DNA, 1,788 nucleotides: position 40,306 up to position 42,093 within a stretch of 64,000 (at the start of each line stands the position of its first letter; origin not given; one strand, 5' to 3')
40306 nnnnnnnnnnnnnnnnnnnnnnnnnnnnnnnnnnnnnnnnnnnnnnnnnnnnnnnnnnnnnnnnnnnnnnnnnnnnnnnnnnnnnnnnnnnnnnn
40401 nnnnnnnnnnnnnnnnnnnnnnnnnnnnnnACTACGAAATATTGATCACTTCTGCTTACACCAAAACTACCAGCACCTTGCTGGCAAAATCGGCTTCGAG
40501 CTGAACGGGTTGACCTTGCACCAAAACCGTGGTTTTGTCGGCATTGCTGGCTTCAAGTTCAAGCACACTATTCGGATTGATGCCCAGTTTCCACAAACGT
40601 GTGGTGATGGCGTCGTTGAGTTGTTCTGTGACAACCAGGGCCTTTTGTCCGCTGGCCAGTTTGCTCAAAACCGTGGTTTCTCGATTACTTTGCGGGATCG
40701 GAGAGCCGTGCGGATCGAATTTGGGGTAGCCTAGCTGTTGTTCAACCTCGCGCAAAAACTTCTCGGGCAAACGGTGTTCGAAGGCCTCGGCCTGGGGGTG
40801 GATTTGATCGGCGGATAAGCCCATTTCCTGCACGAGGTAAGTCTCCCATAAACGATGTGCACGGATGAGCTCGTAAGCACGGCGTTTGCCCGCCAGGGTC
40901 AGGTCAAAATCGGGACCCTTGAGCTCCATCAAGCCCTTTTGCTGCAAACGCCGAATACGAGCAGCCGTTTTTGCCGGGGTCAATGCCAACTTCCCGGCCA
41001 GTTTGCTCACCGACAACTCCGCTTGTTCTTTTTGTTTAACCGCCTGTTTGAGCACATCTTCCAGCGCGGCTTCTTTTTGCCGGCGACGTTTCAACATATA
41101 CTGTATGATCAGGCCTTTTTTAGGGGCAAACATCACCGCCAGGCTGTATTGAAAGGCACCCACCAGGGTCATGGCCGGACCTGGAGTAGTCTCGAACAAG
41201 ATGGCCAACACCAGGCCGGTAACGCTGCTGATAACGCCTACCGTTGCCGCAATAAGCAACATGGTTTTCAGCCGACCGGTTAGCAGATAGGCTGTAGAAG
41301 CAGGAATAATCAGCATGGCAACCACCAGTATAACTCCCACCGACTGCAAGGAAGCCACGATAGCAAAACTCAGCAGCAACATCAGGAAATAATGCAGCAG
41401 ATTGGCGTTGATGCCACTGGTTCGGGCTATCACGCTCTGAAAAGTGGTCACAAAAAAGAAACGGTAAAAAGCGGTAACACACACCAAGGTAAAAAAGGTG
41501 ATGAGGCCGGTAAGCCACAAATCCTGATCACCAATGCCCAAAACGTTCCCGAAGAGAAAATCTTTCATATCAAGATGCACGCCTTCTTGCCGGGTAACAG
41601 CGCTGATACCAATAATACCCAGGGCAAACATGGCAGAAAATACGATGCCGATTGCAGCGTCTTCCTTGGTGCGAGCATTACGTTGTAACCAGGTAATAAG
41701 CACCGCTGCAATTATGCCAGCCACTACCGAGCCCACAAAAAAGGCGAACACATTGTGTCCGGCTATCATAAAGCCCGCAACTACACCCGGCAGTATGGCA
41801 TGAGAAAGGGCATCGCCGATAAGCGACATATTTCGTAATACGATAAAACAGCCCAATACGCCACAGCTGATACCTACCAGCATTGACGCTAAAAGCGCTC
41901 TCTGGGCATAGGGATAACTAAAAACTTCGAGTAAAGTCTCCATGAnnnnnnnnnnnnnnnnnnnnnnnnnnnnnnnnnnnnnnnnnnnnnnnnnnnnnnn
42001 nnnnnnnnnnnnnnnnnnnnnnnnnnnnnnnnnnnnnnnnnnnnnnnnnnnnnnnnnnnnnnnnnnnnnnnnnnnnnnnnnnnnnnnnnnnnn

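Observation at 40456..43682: Compact two-gene metal ABC importer built from unusual fusions: substrate-binding protein fused to the ATPase, and permease fused to a DtxR/FeoA regulator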

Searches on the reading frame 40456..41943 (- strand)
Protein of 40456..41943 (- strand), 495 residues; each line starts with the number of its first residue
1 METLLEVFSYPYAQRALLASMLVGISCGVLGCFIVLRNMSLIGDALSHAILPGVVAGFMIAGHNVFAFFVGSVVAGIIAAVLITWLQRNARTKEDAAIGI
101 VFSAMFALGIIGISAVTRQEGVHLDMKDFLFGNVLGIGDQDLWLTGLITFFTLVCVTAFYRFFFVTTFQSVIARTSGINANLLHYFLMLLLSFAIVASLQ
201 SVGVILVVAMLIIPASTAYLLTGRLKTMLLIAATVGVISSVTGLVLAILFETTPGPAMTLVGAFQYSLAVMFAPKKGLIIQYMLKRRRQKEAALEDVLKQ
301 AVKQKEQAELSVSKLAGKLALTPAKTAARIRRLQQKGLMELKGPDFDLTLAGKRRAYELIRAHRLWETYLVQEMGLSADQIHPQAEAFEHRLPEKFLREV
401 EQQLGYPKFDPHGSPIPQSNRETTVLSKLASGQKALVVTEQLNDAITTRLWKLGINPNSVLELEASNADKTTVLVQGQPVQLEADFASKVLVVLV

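Call 3: search_protein_families(library=pfam, proteins=[window:40456-41943:-], max_evalue=0.01)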
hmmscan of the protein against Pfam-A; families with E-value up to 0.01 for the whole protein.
window:40456-41943:- (495 aa): 7 families
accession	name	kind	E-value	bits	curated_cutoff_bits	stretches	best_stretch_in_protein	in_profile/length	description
PF00950.22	ABC-3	-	2e-73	247.5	20.1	1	10-272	2-257/258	ABC 3 transport family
PF02742.21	Fe_dep_repr_C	-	1.9e-23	82.7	27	1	349-418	1-70/70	Iron dependent repressor, metal binding and dimerisation domain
PF04023.20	FeoA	-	1.9e-06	28.2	23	1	426-492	3-72/74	FeoA domain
PF01032.23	FecCD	-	3.7e-06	26.7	26.5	1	53-249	86-284/311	FecCD transport family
PF13412.12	HTH_24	-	0.00062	19.7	21.9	1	306-338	14-46/48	Winged helix-turn-helix DNA-binding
PF13404.12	HTH_AsnC-type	-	0.0016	18.6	27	1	306-334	14-42/42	AsnC-type helix-turn-helix domain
PF01047.28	MarR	-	0.0043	17.4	24.6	1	306-340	14-48/59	MarR family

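Call 4: search_protein_families(library=ncbifam, proteins=[window:40456-41943:-], max_evalue=0.01)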
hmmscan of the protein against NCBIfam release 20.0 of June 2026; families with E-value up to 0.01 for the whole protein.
window:40456-41943:- (495 aa): 8 families
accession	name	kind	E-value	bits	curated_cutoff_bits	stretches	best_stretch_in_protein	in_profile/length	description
NF040927.1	ABC_perm_SloB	subfamily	1.3e-69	235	460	1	6-278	5-269/271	metal ABC transporter permease subunit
NF040871.1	AztB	equivalog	6.1e-61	206.4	280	1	3-260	2-252/254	zinc ABC transporter permease AztB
TIGR03770.1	anch_rpt_perm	equivalog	4.8e-49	167.5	296.8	1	13-272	17-269/270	anchored repeat-type ABC transporter permease subunit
NF007089.0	PRK09543.1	equivalog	1.5e-30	106.6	284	1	17-271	9-256/261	zinc ABC transporter permease subunit ZnuB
NF047407.1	TransRegMntRTherm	equivalog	4.4e-28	98.5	350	1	301-492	23-223/227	manganese-dependent transcriptional regulator MntR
NF053665.1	TransRegDtxRActin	equivalog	5.6e-14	52.2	290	1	327-491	42-229/233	iron-dependent transcriptional repressor DtxR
NF008273.0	PRK11050.1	equivalog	2.3e-05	24.1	153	1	287-402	31-147/156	manganese-binding transcriptional regulator MntR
NF003025.0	PRK03902.1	equivalog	9.9e-05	22.4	138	1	305-406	18-119/142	transcriptional regulator MntR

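Call 5: find_homologous_proteins(query=window:40456-41943:-, max_evalue=1e-10)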
Query window:40456-41943:- (495 aa): 5434 proteins with E <= 1e-10 among 8000 candidates; the best 120 are listed.
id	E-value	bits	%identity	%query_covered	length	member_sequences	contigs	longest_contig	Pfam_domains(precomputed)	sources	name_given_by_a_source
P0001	3.3e-285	964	91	100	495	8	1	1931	PF01032.24,PF02742.22,PF00950.23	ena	-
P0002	2.0e-260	882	84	100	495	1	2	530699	PF01032.24,PF02742.22,PF00950.23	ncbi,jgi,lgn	-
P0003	9.4e-233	791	75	100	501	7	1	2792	PF01032.24,PF02742.22,PF00950.23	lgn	-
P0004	1.2e-226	771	72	100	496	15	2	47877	PF02742.22,PF00950.23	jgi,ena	-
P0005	3.3e-197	674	67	94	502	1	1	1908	PF01032.24,PF02742.22,PF00950.23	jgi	jgi:ABC-type Mn2+/Zn2+ transport system permease subunit/Mn-dependent DtxR family transcriptional re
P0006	2.7e-196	671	64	99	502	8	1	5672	PF01032.24,PF02742.22,PF00950.23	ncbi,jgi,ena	-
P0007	1.7e-195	668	64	99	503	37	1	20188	PF01032.24,PF02742.22,PF00950.23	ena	-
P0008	5.6e-195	667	66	94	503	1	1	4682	PF01032.24,PF02742.22,PF00950.23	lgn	-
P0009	1.7e-194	665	63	100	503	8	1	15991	PF01032.24,PF02742.22,PF00950.23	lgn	-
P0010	2.8e-194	664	63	99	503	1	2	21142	PF01032.24,PF02742.22,PF00950.23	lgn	-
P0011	8.7e-194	663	63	99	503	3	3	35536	PF01032.24,PF02742.22,PF00950.23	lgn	-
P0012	1.0e-193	663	63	100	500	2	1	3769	PF01032.24,PF02742.22,PF00950.23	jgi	jgi:ABC-type Mn2+/Zn2+ transport system permease subunit/Mn-dependent DtxR family transcriptional re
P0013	2.0e-193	662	66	94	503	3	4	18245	PF01032.24,PF02742.22,PF00950.23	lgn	-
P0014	1.8e-191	655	62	99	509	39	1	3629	PF01032.24,PF02742.22,PF00950.23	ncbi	-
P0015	2.7e-191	655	61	99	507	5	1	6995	PF01032.24,PF02742.22,PF00950.23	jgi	jgi:ABC-type Mn2+/Zn2+ transport system permease subunit/Mn-dependent DtxR family transcriptional re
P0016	7.8e-191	653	62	99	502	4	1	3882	PF01032.24,PF02742.22,PF00950.23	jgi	jgi:ABC-type Mn2+/Zn2+ transport system permease subunit/Mn-dependent DtxR family transcriptional re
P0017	1.2e-190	652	61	100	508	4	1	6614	PF01032.24,PF02742.22,PF14394.13,PF00950.23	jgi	jgi:ABC-type Mn2+/Zn2+ transport system permease subunit/Mn-dependent DtxR family transcriptional re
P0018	1.7e-190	652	63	99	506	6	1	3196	PF01032.24,PF02742.22,PF00950.23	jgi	-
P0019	1.9e-190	652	63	99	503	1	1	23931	PF01032.24,PF02742.22,PF00950.23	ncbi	-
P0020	7.9e-187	640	60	99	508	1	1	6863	PF01032.24,PF02742.22,PF00950.23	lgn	-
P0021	5.9e-186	637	60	100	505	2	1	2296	PF01978.26,PF01032.24,PF02742.22,PF14394.13,PF00950.23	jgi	jgi:ABC-type Mn2+/Zn2+ transport system permease subunit/Mn-dependent DtxR family transcriptional re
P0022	2.7e-185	635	60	98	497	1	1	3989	PF13412.13,PF01032.24,PF02742.22,PF00950.23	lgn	-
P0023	1.2e-184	633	61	99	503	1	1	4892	PF01032.24,PF02742.22,PF00950.23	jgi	jgi:ABC-type Mn2+/Zn2+ transport system permease subunit/Mn-dependent DtxR family transcriptional re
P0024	6.2e-184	630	62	99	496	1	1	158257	PF01032.24,PF02742.22,PF00950.23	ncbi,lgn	ncbi:MAG: metal ABC transporter permease [Bacteroidia bacterium]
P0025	3.2e-183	628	57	98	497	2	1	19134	PF01032.24,PF02742.22,PF00950.23,PF04023.21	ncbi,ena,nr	ncbi:MAG: metal ABC transporter permease [Bacteroidetes bacterium]|nr:metal ABC transporter permease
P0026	5.1e-183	627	59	99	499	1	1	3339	PF01032.24,PF02742.22,PF00950.23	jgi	jgi:ABC-type Mn2+/Zn2+ transport system permease subunit/Mn-dependent DtxR family transcriptional re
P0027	8.7e-183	626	59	99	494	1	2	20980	PF01032.24,PF02742.22,PF00950.23,PF04023.21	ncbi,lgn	-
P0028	1.7e-182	626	61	100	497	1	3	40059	PF01032.24,PF02742.22,PF00950.23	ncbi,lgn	-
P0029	6.3e-181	620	58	100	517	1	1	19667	PF01032.24,PF02742.22,PF00950.23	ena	-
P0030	1.4e-180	619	57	98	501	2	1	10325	PF01032.24,PF02742.22,PF00950.23,PF04023.21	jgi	-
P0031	3.2e-180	618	58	98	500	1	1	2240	PF01032.24,PF02742.22,PF00950.23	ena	-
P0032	1.3e-179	616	57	99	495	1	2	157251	PF01032.24,PF02742.22,PF00950.23,PF04023.21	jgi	jgi:ABC-type Mn2+/Zn2+ transport system permease subunit/Mn-dependent DtxR family transcriptional re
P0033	4.6e-179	614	56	99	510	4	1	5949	PF01032.24,PF02742.22,PF00950.23,PF04023.21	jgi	jgi:ABC-type Mn2+/Zn2+ transport system permease subunit/Mn-dependent DtxR family transcriptional re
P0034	1.8e-178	612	58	99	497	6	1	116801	PF01032.24,PF02742.22,PF00950.23,PF04023.21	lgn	-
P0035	1.9e-178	612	56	99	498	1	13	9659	PF01032.24,PF02742.22,PF00950.23,PF04023.21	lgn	-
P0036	4.0e-178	611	57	100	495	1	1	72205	PF01032.24,PF02742.22,PF00950.23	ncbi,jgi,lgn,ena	-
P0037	4.6e-178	611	57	99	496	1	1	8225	PF01032.24,PF02742.22,PF00950.23,PF04023.21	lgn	-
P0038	5.0e-178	611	56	99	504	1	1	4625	PF01032.24,PF02742.22,PF00950.23,PF04023.21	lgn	-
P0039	1.9e-177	609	58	99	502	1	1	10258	PF01032.24,PF02742.22,PF00950.23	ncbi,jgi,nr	ncbi:MAG: hypothetical protein D6722_03855 [Bacteroidetes bacterium]|nr:MAG: hypothetical protein D6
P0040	1.9e-177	609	59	100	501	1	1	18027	PF01032.24,PF02742.22,PF00950.23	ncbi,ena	-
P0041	2.6e-177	608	57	100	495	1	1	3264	PF01032.24,PF02742.22,PF00950.23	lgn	-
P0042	3.5e-177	608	58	99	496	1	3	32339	PF01032.24,PF02742.22,PF00950.23,PF04023.21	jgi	jgi:ABC-type Mn2+/Zn2+ transport system permease subunit/Mn-dependent DtxR family transcriptional re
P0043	7.4e-177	607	55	99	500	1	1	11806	PF01032.24,PF02742.22,PF00950.23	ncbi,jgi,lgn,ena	-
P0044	7.8e-177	607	57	99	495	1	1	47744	PF01032.24,PF02742.22,PF00950.23,PF04023.21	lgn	-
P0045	3.1e-176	605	59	99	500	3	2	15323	PF01032.24,PF02742.22,PF00950.23,PF04023.21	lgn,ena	-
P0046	3.6e-176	605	57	100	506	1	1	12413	PF01032.24,PF02742.22,PF00950.23,PF04023.21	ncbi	-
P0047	6.1e-176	604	57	99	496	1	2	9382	PF01032.24,PF02742.22,PF00950.23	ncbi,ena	-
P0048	1.1e-175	603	56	99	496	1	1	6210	PF01032.24,PF02742.22,PF00950.23,PF04023.21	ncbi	ncbi:MAG: iron chelate uptake ABC transporter family permease subunit [Bacteroidia bacterium]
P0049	1.2e-175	603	57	99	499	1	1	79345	PF01032.24,PF02742.22,PF00950.23,PF04023.21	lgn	-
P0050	2.1e-175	602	57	99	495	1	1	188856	PF01032.24,PF02742.22,PF00950.23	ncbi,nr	ncbi:MAG: iron chelate uptake ABC transporter family permease subunit [Bacteroidia bacterium]|nr:iro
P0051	2.7e-175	602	57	99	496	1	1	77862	PF01032.24,PF02742.22,PF00950.23,PF04023.21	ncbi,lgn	ncbi:MAG: iron chelate uptake ABC transporter family permease subunit [Bacteroidota bacterium]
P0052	7.2e-175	600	56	99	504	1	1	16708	PF01032.24,PF02742.22,PF00950.23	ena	-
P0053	1.0e-174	600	59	93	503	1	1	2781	PF01032.24,PF02742.22,PF00950.23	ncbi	ncbi:MAG: iron chelate uptake ABC transporter family permease subunit [Bacteroidota bacterium]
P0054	2.3e-174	599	56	99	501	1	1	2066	PF01032.24,PF02742.22,PF00950.23,PF04023.21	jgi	jgi:ABC-type Mn2+/Zn2+ transport system permease subunit/Mn-dependent DtxR family transcriptional re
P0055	2.6e-174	599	55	99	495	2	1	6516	PF01032.24,PF02742.22,PF00950.23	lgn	-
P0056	4.2e-174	598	55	99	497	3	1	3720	PF01032.24,PF02742.22,PF00950.23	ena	-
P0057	4.6e-174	598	57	99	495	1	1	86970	PF01032.24,PF02742.22,PF00950.23,PF04023.21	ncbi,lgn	ncbi:MAG: iron chelate uptake ABC transporter family permease subunit [Bacteroidota bacterium]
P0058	9.4e-174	597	55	99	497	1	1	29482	PF08279.19,PF01032.24,PF02742.22,PF00950.23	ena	-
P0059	1.2e-173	596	55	99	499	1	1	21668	PF13412.13,PF01032.24,PF02742.22,PF00950.23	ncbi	-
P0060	2.0e-173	596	56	99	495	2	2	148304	PF01032.24,PF02742.22,PF00950.23,PF04023.21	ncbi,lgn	-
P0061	4.0e-173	595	56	99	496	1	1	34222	PF01032.24,PF02742.22,PF00950.23,PF04023.21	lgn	-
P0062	4.7e-173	594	56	99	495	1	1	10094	PF01032.24,PF02742.22,PF00950.23,PF04023.21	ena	-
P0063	8.2e-173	594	55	100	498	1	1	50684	PF01032.24,PF02742.22,PF00950.23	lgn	-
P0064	2.0e-172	592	56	98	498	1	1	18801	PF01032.24,PF02742.22,PF00950.23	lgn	-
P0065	2.0e-172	592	57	99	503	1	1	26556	PF01032.24,PF02742.22,PF00950.23,PF04023.21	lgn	-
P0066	2.8e-172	592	54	99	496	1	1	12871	PF01032.24,PF02742.22,PF00950.23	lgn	-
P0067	3.5e-172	592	56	98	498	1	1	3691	PF01032.24,PF02742.22,PF00950.23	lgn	-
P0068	9.5e-172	590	64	84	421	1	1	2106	PF01032.24,PF02742.22,PF00950.23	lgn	-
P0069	1.2e-171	590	54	99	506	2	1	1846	PF01032.24,PF02742.22,PF00950.23,PF04023.21,PF14947.13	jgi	jgi:ABC-type Mn2+/Zn2+ transport system permease subunit/Mn-dependent DtxR family transcriptional re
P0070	1.5e-171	589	55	100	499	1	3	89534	PF01032.24,PF02742.22,PF00950.23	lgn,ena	-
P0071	4.6e-171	588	56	99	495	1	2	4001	PF01032.24,PF02742.22,PF00950.23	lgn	-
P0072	4.8e-171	588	56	99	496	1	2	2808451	PF01032.24,PF02742.22,PF00950.23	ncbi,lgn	ncbi:MAG: iron chelate uptake ABC transporter family permease subunit [Bacteroidia bacterium]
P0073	6.7e-171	587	55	98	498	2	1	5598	PF01032.24,PF02742.22,PF00950.23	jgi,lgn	jgi:ABC-type Mn2+/Zn2+ transport system permease subunit/Mn-dependent DtxR family transcriptional re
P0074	1.2e-170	587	54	99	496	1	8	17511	PF08279.19,PF01032.24,PF02742.22,PF00950.23,PF04023.21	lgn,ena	-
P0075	1.8e-170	586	55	98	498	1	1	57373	PF01032.24,PF02742.22,PF00950.23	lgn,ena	-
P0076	3.9e-170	585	58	94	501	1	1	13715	PF01032.24,PF02742.22,PF00950.23,PF04023.21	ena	-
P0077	4.5e-170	585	54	99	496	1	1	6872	PF08279.19,PF01032.24,PF02742.22,PF00950.23,PF04023.21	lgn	-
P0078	8.5e-170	584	54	99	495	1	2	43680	PF01032.24,PF02742.22,PF00950.23,PF04023.21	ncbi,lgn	ncbi:MAG: iron chelate uptake ABC transporter family permease subunit [Saprospiraceae bacterium]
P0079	4.5e-169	581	54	100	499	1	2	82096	PF01032.24,PF02742.22,PF00950.23,PF04023.21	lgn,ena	-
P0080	8.1e-169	580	55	100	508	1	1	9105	PF01032.24,PF02742.22,PF00950.23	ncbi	ncbi:MAG: iron chelate uptake ABC transporter family permease subunit [Bacteroidota bacterium]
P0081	9.1e-169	580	62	85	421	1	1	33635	PF01032.24,PF02742.22,PF00950.23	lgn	-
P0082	1.1e-168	580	55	99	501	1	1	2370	PF01032.24,PF02742.22,PF00950.23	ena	-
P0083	2.0e-168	579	54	99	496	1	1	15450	PF01032.24,PF02742.22,PF00950.23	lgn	-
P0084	2.3e-168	579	55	98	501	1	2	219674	PF01032.24,PF02742.22,PF00950.23,PF04023.21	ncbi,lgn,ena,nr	ncbi:MAG: metal ABC transporter permease [Bacteroidia bacterium]|nr:metal ABC transporter permease [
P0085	2.9e-168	579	55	99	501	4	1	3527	PF01032.24,PF02742.22,PF00950.23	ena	-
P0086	3.7e-168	578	54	99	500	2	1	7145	PF01032.24,PF02742.22,PF00950.23,PF04023.21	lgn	-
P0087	6.3e-168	578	53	99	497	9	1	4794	PF01032.24,PF02742.22,PF00950.23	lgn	-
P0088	6.7e-168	577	54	99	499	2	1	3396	PF01032.24,PF02742.22,PF00950.23,PF04023.21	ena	-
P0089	2.0e-167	576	54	99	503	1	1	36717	PF01032.24,PF02742.22,PF00950.23,PF04023.21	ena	-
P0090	2.7e-167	575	62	84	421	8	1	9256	PF01032.24,PF02742.22,PF00950.23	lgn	-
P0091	4.4e-167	575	53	99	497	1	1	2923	PF01032.24,PF02742.22,PF00950.23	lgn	-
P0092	5.0e-167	575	56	97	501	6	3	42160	PF01032.24,PF02742.22,PF00950.23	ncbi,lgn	-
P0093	6.4e-167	574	60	85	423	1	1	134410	PF01032.24,PF02742.22,PF00950.23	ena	-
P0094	1.1e-166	573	55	99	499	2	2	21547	PF01032.24,PF02742.22,PF00950.23,PF04023.21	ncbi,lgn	-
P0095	1.3e-166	573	53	99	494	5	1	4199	PF01032.24,PF02742.22,PF00950.23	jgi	jgi:ABC-type Mn2+/Zn2+ transport system permease subunit/Mn-dependent DtxR family transcriptional re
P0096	1.4e-166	573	54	99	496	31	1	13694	PF01032.24,PF02742.22,PF00950.23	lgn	-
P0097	2.5e-166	572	55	100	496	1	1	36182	PF01032.24,PF02742.22,PF00950.23,PF04023.21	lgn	-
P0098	2.7e-166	572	55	99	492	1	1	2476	PF01032.24,PF02742.22,PF00950.23,PF04023.21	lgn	-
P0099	3.0e-166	572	62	85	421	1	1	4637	PF01032.24,PF02742.22,PF01325.26,PF00950.23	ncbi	ncbi:MAG: iron chelate uptake ABC transporter family permease subunit [Bacteroidota bacterium]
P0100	5.8e-166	571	54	100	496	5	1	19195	PF01032.24,PF02742.22,PF00950.23,PF04023.21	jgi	-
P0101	6.8e-166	571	62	85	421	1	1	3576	PF01032.24,PF02742.22,PF00950.23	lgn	-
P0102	1.1e-165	570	53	98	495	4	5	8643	PF01032.24,PF02742.22,PF00950.23,PF04023.21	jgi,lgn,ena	jgi:ABC-type Mn2+/Zn2+ transport system permease subunit/Mn-dependent DtxR family transcriptional re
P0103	2.0e-165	569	60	84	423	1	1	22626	PF01032.24,PF02742.22,PF00950.23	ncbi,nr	ncbi:metal ABC transporter permease [bacterium]|nr:metal ABC transporter permease [bacterium]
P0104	2.1e-165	569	60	84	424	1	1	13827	PF01032.24,PF02742.22,PF00950.23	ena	-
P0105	2.2e-165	569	54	99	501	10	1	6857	PF01032.24,PF02742.22,PF00950.23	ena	-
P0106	2.3e-165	569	62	85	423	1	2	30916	PF01032.24,PF02742.22,PF00950.23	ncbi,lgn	ncbi:MAG: iron chelate uptake ABC transporter family permease subunit [Bacteroidota bacterium]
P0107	2.7e-165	569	56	94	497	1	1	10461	PF01032.24,PF02742.22,PF00950.23,PF04023.21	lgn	-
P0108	2.8e-165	569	58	95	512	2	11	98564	PF02742.22,PF00950.23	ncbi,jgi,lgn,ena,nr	ncbi:MAG: hypothetical protein FJ344_02955 [Sphingomonadales bacterium]|nr:hypothetical protein [Sph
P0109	3.6e-165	568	53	99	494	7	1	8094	PF01032.24,PF02742.22,PF00950.23,PF04023.21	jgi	jgi:ABC-type Mn2+/Zn2+ transport system permease subunit/Mn-dependent DtxR family transcriptional re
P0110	7.3e-165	567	55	99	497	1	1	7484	PF01032.24,PF02742.22,PF00950.23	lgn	-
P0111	9.3e-165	567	58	92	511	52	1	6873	PF02742.22,PF00950.23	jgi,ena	-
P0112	1.2e-164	567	53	99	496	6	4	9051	PF01032.24,PF02742.22,PF00950.23,PF04023.21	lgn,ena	-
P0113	1.6e-164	566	53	99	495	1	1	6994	PF01032.24,PF02742.22,PF00950.23,PF04023.21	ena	-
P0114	1.7e-164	566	55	97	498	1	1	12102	PF02742.22,PF00950.23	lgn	-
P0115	1.9e-164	566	54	96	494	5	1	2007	PF01032.24,PF02742.22,PF00950.23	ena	-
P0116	1.8e-163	563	55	99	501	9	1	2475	PF02742.22,PF00950.23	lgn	-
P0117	1.9e-163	563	52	99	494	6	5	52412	PF01032.24,PF02742.22,PF00950.23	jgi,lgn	jgi:ABC-type Mn2+/Zn2+ transport system permease subunit/Mn-dependent DtxR family transcriptional re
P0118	2.4e-163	562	57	94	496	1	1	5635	PF01032.24,PF02742.22,PF00950.23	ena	-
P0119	4.8e-163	561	61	85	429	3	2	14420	PF01032.24,PF02742.22,PF00950.23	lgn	-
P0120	7.1e-163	561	52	99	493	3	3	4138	PF01032.24,PF02742.22,PF00950.23,PF04023.21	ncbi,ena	-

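Call 48: predict_structure(alignment_id=A3)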
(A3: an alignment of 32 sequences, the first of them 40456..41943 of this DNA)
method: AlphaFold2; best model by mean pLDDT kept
length: 495 residues; sequences in the alignment: 32
mean_pLDDT: 76.2   pTM: 0.62
mean pLDDT of the five models: 76.2, 74.9, 71.5, 70.0, 69.9
residues with pLDDT >= 90: 7; 70-90: 367; 50-70: 114; < 50: 7
segments of 3 or more residues with pLDDT < 50: none
pLDDT, mean of each block of 10 residues (from residue 1): 77 83 86 64 52 55 54 54 55 55 59 54 57 70 86 87 70 68 75 74 73 81 84 89 84 74 81 78 84 87 82 84 86 89 85 85 86 80 73 80 83 78 81 85 81 82 86 86 88 86
secondary structure, 60 per line:
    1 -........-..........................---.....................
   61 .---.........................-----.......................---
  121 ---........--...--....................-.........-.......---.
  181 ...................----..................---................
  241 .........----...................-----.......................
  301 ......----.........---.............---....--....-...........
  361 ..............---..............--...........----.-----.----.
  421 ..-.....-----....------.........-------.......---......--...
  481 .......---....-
elements in order: H2-9 H11-36 H40-61 H65-89 H95-117 H124-131 H139-158 H160-168 H170-176 H180-199 H204-221 H225-249 H254-272 H278-306 H312-319 H323-335 E339-342 E345-348 H350-374 H378-391 H394-404 E434-437 H444-452 E460-466 E470-475 E478-483 H484-487 E491-494
